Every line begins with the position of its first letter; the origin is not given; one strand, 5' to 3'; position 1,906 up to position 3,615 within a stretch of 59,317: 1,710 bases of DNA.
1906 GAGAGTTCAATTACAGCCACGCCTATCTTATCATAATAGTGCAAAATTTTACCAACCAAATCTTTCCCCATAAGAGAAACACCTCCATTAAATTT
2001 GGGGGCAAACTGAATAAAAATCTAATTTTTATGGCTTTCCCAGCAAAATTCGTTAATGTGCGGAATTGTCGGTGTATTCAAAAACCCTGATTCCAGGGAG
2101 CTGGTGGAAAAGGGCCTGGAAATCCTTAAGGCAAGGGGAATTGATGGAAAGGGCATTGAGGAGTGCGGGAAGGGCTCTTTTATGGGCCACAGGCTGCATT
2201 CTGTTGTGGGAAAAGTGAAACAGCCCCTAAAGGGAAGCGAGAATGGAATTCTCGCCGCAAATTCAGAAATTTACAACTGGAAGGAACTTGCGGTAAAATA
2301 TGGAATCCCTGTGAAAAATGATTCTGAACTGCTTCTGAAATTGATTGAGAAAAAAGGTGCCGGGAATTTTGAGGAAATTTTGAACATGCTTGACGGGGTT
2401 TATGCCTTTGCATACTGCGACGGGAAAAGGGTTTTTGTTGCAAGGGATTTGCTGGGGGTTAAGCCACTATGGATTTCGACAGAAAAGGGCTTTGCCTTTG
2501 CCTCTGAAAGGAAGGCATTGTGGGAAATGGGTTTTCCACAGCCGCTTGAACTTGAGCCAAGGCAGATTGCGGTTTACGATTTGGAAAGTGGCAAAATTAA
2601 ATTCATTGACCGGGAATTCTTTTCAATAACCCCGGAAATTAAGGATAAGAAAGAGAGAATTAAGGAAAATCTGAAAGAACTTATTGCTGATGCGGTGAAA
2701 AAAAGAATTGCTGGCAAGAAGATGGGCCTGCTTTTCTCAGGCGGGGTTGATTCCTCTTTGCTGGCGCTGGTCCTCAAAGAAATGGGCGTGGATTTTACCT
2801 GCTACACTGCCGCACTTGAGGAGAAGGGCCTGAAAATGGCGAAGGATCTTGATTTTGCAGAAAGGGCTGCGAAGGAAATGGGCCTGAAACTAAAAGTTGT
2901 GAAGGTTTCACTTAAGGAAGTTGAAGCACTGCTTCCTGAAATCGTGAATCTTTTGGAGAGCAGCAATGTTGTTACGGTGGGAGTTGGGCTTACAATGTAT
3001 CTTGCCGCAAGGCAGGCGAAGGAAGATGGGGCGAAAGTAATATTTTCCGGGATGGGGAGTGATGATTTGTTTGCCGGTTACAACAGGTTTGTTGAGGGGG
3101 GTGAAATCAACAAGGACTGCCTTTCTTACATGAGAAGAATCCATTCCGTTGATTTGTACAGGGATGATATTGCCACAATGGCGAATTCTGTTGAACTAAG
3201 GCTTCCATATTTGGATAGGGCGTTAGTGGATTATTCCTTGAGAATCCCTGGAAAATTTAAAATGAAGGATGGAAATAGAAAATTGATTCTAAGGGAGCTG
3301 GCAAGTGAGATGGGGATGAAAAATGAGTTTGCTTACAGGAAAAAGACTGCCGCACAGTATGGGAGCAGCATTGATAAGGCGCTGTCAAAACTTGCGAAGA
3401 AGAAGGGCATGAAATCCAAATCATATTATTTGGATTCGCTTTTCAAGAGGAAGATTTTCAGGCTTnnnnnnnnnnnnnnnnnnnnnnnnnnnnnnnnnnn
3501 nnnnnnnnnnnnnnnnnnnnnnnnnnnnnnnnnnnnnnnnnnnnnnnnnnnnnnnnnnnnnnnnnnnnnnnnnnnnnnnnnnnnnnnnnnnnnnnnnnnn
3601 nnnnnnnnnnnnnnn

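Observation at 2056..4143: Gene fusion of an AsnB-type glutamine amidotransferase/adenylating enzyme with a Dph6-type diphthine-ammonia ligase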

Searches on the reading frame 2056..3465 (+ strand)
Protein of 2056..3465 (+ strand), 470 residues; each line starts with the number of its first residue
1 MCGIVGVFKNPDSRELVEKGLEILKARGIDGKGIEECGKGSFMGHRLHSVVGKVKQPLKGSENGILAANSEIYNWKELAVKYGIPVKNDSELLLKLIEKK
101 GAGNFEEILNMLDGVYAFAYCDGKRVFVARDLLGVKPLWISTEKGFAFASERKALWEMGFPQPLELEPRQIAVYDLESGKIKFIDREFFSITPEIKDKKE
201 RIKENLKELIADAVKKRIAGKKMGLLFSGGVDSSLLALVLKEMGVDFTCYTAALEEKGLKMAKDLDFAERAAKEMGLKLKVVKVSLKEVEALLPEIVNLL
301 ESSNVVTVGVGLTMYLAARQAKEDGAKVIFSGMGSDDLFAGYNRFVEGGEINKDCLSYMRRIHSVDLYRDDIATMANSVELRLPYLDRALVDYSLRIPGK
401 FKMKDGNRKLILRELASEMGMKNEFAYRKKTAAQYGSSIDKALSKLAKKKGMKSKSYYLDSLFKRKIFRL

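Call 14: search_solved_structures(query=window:2056-3465:+, max_evalue=1e-20, show_alignments=4)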
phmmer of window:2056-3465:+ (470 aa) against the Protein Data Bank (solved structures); distinct sequences matched with E-value up to 1e-20: 4.
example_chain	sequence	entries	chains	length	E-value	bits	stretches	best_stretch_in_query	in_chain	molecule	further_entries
6gq3_A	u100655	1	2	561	1.5e-39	139.3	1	41-436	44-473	Asparagine synthetase [glutamine-hydrolyzing]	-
8sue_A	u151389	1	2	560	2.8e-39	138.4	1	56-436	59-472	Asparagine synthetase [glutamine-hydrolyzing]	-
9b6c_A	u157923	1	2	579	1.6e-38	135.9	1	56-436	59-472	Asparagine synthetase [glutamine-hydrolyzing]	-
1ct9_A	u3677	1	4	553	8.3e-37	130.2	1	4-431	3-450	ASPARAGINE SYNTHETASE B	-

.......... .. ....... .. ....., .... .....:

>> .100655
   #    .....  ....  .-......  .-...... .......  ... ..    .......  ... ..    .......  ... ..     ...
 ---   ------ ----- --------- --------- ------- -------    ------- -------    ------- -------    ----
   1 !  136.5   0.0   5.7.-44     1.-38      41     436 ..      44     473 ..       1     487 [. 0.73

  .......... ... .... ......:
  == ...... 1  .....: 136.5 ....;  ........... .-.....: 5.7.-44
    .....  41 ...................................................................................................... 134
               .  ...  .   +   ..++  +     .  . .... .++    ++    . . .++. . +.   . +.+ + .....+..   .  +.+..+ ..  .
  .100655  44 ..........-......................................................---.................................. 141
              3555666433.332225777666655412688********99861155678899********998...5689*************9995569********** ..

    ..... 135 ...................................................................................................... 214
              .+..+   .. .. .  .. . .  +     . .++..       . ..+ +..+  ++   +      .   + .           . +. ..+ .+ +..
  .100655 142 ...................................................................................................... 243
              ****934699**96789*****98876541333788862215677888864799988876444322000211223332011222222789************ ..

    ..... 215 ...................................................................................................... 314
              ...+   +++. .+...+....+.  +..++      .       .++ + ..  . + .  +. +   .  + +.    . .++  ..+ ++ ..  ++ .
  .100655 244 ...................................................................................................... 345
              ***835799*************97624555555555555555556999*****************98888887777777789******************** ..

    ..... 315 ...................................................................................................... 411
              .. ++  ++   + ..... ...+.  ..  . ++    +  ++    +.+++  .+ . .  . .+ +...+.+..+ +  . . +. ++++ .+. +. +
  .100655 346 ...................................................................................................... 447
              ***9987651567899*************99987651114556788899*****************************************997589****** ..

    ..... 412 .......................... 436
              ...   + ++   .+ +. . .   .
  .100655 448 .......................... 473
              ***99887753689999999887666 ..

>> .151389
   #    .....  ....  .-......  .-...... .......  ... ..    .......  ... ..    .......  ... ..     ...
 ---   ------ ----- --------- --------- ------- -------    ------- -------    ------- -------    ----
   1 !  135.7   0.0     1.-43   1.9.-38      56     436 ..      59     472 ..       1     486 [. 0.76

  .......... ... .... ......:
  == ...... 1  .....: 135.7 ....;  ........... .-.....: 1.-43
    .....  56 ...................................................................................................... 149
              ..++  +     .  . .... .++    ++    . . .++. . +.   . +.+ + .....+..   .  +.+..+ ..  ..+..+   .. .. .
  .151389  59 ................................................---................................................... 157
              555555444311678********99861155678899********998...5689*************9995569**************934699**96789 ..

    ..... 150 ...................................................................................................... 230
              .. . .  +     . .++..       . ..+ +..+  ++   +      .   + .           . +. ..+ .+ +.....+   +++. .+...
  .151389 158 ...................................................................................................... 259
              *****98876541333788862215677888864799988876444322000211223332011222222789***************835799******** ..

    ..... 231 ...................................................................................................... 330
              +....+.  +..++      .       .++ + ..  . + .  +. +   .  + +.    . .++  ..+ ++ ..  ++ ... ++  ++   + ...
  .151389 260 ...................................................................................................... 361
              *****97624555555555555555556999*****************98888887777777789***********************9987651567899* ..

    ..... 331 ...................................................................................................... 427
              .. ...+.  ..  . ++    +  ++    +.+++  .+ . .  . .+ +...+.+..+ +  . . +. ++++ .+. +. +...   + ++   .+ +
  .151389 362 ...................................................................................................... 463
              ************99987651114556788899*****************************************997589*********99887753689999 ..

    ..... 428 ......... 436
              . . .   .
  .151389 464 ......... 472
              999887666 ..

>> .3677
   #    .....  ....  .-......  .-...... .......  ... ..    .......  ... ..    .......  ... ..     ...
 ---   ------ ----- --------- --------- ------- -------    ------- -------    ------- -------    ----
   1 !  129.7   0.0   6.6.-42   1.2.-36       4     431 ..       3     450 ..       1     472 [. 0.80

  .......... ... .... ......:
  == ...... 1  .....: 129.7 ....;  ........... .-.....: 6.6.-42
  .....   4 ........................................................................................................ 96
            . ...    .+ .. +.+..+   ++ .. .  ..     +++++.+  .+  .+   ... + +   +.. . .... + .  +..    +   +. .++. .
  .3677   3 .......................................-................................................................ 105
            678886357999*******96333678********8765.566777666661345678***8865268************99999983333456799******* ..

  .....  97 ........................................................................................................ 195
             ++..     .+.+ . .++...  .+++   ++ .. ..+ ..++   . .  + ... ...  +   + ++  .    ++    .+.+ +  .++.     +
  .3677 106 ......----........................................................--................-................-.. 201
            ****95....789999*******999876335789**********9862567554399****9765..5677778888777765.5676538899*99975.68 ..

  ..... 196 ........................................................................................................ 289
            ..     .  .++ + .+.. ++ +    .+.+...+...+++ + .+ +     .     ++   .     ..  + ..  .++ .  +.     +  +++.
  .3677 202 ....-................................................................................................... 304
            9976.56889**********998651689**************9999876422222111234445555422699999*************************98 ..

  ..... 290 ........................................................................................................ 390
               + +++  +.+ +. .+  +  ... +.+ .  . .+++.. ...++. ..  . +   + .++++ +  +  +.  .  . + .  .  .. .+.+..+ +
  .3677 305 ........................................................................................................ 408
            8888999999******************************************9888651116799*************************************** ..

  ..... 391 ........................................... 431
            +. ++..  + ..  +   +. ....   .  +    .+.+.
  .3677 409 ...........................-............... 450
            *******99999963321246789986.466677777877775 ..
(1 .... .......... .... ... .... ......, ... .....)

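Call 31: search_protein_representatives(protein=window:2056-3456:+)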
Query: 467 residues. Proteins with E-value up to 0.001 (for the whole library): 39505; up to 1e-10: 23191; up to 1e-30: 1073. The best 150 are listed.
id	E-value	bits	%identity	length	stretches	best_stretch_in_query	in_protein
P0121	5.8e-132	457.0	52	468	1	1-461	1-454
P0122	3.2e-129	448.0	49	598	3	42-463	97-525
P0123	7.1e-122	423.8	50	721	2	1-347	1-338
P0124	1.1e-117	409.9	49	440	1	1-461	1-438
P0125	5.5e-115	401.1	46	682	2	1-462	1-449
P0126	3.1e-114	398.6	46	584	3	34-463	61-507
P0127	8.7e-114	397.1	49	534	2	1-349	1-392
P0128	6.2e-112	391.0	46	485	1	1-457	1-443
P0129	1.1e-111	390.2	40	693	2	1-462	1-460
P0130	1.6e-109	383.1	44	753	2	41-464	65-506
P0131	5.7e-109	381.3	49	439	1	2-408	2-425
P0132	1.7e-108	379.7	43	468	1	1-460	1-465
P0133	5.9e-108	377.9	46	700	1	1-464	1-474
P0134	1.1e-107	377.1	47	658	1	29-462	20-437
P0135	2.0e-107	376.2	43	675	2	1-463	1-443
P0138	1.0e-105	370.6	44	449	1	1-462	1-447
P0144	2.0e-102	359.7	45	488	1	39-462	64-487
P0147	2.1e-100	353.1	45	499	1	41-459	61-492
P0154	9.0e-99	347.6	47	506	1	43-458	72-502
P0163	2.2e-94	333.2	43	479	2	42-464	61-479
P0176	2.9e-87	309.7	43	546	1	41-462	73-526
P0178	5.3e-86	305.6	42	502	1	40-462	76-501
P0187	4.0e-84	299.4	41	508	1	1-467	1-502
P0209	1.2e-73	264.8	44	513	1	1-452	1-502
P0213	1.9e-70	254.3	42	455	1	1-462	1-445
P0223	1.4e-66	241.6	37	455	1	1-445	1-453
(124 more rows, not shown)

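Call 33: find_encoding_contigs(protein=P0124, flank=5000, max_places=3)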
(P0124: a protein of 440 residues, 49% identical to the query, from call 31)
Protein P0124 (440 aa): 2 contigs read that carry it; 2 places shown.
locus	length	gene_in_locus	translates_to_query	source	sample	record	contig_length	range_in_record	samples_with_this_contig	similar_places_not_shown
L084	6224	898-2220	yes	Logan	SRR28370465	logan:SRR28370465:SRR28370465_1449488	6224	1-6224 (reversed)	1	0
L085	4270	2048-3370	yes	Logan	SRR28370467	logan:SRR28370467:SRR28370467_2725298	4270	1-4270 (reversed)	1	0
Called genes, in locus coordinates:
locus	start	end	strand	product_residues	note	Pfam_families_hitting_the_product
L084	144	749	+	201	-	PF07021:MetW (weak), PF13489:Methyltransf_23, PF13847:Methyltransf_31 (weak), PF08241:Methyltransf_11, PF08242:Methyltransf_12, PF13649:Methyltransf_25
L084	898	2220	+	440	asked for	PF13522:GATase_6, PF13537:GATase_7, PF00733:Asn_synthase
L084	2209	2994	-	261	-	-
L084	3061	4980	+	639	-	-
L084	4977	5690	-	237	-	-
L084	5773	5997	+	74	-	-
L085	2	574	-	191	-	?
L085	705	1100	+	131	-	PF04472:SepF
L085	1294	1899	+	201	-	PF07021:MetW (weak), PF13489:Methyltransf_23, PF13847:Methyltransf_31 (weak), PF08241:Methyltransf_11, PF08242:Methyltransf_12, PF13649:Methyltransf_25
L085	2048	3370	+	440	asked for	PF13522:GATase_6, PF13537:GATase_7, PF00733:Asn_synthase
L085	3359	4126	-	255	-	-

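Call 34: find_encoding_contigs(protein=P0132, flank=5000, max_places=3)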
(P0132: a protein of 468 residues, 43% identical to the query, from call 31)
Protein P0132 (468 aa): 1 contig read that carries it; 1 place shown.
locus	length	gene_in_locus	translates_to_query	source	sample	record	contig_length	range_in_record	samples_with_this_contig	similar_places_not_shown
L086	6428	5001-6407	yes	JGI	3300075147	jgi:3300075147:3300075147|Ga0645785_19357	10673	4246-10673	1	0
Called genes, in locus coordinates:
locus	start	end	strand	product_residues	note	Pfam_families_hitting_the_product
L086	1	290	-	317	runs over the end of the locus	PF07136:DUF1385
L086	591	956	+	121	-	PF01900:RNase_P_Rpp14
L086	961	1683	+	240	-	PF10584:Proteasome_A_N, PF00227:Proteasome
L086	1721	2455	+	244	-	PF01172:SBDS_N, PF09377:SBDS_domain_II, PF20268:SBDS_C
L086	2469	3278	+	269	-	PF14382:ECR1_N, PF21266:S1_RRP4 (faint), PF00013:KH_1, PF15985:KH_6 (weak)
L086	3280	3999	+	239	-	PF01138:RNase_PH, PF03725:RNase_PH_C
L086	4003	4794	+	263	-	PF01138:RNase_PH, PF03725:RNase_PH_C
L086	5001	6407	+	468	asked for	PF13522:GATase_6, PF13537:GATase_7, PF00733:Asn_synthase, PF01507:PAPS_reduct (faint), PF00733:Asn_synthase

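Call 35: find_encoding_contigs(protein=P0138, flank=5000, max_places=3)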
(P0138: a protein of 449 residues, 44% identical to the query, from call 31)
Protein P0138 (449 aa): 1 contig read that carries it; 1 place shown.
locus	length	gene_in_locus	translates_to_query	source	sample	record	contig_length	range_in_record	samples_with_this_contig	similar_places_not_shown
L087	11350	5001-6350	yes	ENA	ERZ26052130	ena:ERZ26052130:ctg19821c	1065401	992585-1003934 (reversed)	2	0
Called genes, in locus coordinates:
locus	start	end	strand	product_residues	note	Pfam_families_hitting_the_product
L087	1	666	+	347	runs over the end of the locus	PF06559:DCD_N, PF22769:DCD, PF22569:DCD_C, PF22769:DCD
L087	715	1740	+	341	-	PF01594:AI-2E_transport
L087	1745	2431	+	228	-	PF24034:DUF7343, PF12802:MarR_2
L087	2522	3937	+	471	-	-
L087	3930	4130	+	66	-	-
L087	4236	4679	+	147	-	PF09835:DUF2062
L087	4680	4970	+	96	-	PF04248:NTP_transf_9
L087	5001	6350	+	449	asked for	PF13522:GATase_6, PF13537:GATase_7, PF00733:Asn_synthase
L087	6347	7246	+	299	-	PF01464:SLT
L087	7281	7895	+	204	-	PF03168:LEA_2 (weak)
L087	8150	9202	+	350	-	-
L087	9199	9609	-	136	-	-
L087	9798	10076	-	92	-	PF01918:Alba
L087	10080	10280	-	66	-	PF00833:Ribosomal_S17e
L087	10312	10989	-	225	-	-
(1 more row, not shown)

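Call 59: find_homologous_proteins(query=P0138, max_evalue=1e-20)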
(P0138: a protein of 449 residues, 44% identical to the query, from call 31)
Query P0138 (449 aa): 1275 proteins with E <= 1e-20 among 8000 candidates; the best 120 are listed.
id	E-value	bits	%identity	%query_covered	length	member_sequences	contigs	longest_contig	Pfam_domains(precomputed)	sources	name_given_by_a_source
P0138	5.9e-293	989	100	100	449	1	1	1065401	PF00733.28,PF13522.12,PF13537.12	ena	-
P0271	6.8e-144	498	52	100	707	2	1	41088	PF00733.28,PF28410.1,PF24167.2,PF03054.23,PF01902.25,PF13522.12,PF13537.12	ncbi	ncbi:MAG: diphthine--ammonia ligase, partial [Candidatus Woesearchaeota archaeon]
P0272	2.1e-143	497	51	100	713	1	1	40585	PF00733.28,PF28410.1,PF24167.2,PF01902.25,PF13522.12,PF13537.12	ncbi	-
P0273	1.1e-142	494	54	100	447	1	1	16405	PF00733.28,PF13522.12,PF13537.12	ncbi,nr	ncbi:MAG: asparagine synthetase B [Nanoarchaeota archaeon]|nr:asparagine synthetase B [Nanoarchaeota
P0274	4.0e-141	489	53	100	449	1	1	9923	PF00733.28,PF13522.12,PF02540.24,PF13537.12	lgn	-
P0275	2.3e-140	487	51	100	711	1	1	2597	PF00733.28,PF28410.1,PF24167.2,PF03054.23,PF01902.25,PF13522.12,PF13537.12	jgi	-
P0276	3.0e-140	486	53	100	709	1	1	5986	PF00733.28,PF28410.1,PF24167.2,PF03054.23,PF01902.25,PF13522.12,PF02540.24,PF13537.12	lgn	-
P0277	1.3e-139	484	53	100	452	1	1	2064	PF00733.28,PF13522.12,PF13537.12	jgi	jgi:asparagine synthetase B (glutamine-hydrolysing)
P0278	3.2e-139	483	51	100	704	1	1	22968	PF00733.28,PF28410.1,PF24167.2,PF01902.25,PF13522.12,PF02540.24,PF13537.12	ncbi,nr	ncbi:diphthine--ammonia ligase [Candidatus Woesearchaeota archaeon]|nr:diphthine--ammonia ligase [Ca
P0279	1.2e-138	481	49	100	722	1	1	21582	PF00733.28,PF28410.1,PF24167.2,PF01902.25,PF13522.12,PF13537.12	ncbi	-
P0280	3.6e-138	479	50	100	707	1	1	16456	PF00733.28,PF28410.1,PF24167.2,PF01902.25,PF13522.12,PF02540.24,PF13537.12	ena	-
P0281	1.6e-137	477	50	100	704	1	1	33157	PF00733.28,PF28410.1,PF24167.2,PF01902.25,PF13522.12,PF13537.12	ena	-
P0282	3.6e-137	476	51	100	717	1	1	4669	PF00733.28,PF28410.1,PF24167.2,PF01902.25,PF13522.12,PF13537.12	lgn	-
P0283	1.3e-135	471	52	100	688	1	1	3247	PF00733.28,PF28410.1,PF24167.2,PF03054.23,PF01902.25,PF13522.12,PF13537.12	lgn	-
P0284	1.2e-132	461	48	100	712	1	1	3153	PF00733.28,PF28410.1,PF24167.2,PF01902.25,PF13522.12,PF13537.12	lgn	-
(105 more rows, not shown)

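Call 60: find_encoding_contigs(protein=P0273, flank=6000, max_places=2)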
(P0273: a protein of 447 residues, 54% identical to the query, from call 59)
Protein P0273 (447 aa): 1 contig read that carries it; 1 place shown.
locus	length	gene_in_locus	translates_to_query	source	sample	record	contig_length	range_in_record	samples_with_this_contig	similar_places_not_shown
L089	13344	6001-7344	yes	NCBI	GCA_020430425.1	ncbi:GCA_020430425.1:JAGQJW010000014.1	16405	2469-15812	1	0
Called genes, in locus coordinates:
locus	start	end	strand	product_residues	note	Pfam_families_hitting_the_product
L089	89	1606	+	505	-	PF00152:tRNA-synt_2 (faint), PF00587:tRNA-synt_2b (faint), PF03129:HGTP_anticodon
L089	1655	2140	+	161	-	-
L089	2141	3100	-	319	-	PF00106:adh_short (faint), PF01073:3Beta_HSD, PF01370:Epimerase, PF02719:Polysacc_synt_2, PF04321:RmlD_sub_bind, PF13460:NAD_binding_10 (weak), PF16363:GDP_Man_Dehyd, PF07993:NAD_binding_4 (weak)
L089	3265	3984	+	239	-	PF13462:Thioredoxin_4, PF01323:DSBA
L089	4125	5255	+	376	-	PF04055:Radical_SAM, PF08608:Wyosine_form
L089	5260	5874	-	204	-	-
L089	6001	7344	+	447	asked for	PF13522:GATase_6, PF13537:GATase_7, PF00733:Asn_synthase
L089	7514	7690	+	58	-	PF00403:HMA (weak)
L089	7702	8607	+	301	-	-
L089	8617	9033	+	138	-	-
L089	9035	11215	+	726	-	PF00403:HMA, PF00122:E1-E2_ATPase, PF00702:Hydrolase, PF08282:Hydrolase_3 (faint)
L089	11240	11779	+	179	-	PF01047:MarR (weak)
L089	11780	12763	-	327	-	PF01636:APH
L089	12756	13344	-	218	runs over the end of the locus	PF00702:Hydrolase, PF13419:HAD_2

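Call 61: find_encoding_contigs(protein=P0274, flank=6000, max_places=2)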
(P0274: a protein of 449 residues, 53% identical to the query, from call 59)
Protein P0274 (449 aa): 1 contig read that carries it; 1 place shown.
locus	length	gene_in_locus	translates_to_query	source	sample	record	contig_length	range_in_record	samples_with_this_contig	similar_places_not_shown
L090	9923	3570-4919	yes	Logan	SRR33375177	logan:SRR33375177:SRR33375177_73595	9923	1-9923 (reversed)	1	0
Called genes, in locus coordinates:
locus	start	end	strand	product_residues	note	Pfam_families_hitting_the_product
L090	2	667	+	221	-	?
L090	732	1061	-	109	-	-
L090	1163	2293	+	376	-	PF04055:Radical_SAM, PF08608:Wyosine_form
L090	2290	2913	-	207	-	-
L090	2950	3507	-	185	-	-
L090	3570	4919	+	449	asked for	PF13522:GATase_6, PF13537:GATase_7, PF00733:Asn_synthase, PF02540:NAD_synthase (weak), PF00733:Asn_synthase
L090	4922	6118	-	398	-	PF07690:MFS_1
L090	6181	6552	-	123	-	-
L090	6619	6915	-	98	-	-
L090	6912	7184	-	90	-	-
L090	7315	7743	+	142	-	PF02590:SPOUT_MTase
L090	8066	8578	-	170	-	-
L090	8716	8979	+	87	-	PF01325:Fe_dep_repress (weak), PF01978:TrmB (weak)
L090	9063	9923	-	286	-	?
